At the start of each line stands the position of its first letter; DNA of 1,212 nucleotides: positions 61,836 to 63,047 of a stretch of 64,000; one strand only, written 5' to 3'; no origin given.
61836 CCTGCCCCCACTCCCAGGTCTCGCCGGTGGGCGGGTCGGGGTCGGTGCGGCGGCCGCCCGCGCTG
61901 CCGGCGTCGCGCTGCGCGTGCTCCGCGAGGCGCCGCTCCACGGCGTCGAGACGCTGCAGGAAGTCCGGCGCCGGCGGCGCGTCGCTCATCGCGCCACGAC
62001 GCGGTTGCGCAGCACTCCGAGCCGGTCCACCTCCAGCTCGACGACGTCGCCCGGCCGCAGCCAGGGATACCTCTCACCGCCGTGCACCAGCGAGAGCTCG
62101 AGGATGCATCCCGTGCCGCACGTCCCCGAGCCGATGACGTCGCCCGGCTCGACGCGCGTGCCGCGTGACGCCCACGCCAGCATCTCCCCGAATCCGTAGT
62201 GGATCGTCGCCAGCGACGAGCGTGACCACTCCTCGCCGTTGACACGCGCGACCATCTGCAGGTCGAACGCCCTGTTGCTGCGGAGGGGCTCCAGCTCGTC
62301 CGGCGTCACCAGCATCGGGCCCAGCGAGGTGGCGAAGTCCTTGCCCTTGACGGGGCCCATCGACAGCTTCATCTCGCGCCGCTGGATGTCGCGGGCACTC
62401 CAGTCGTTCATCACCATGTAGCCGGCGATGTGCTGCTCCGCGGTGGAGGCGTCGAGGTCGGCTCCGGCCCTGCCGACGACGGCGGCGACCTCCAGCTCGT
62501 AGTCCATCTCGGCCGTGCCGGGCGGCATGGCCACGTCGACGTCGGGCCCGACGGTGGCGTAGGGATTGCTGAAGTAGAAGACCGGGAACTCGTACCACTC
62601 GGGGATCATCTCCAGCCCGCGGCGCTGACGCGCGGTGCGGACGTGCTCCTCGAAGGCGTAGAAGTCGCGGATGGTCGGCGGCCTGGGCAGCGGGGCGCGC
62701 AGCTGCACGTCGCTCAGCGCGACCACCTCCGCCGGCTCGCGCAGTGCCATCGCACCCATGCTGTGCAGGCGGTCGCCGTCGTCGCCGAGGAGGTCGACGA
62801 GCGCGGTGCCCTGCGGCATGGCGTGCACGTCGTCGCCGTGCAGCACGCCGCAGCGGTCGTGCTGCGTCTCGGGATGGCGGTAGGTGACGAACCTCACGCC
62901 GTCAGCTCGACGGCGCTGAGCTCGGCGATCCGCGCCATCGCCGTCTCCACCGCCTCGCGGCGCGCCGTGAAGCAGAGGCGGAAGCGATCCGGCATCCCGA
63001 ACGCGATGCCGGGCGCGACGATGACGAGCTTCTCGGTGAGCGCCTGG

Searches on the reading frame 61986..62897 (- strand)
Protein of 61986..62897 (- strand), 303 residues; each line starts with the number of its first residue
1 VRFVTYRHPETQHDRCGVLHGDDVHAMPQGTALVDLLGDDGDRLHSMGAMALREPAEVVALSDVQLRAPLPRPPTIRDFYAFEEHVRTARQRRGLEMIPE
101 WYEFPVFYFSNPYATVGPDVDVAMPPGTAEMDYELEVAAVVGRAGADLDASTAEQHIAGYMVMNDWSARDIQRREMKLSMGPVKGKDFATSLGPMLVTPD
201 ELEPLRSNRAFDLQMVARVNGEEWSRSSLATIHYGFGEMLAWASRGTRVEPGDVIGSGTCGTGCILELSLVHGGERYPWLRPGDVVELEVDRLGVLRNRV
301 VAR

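Call 56: search_protein_families(library=pfam, proteins=[window:61986-62897:-], max_evalue=0.01)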
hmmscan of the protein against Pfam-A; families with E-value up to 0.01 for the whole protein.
window:61986-62897:- (303 aa): 1 family
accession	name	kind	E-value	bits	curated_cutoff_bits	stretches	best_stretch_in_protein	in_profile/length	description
PF01557.24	FAA_hydrolase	-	1.1e-54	185.8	23.9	1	76-301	3-214/214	Fumarylacetoacetate (FAA) hydrolase C-terminal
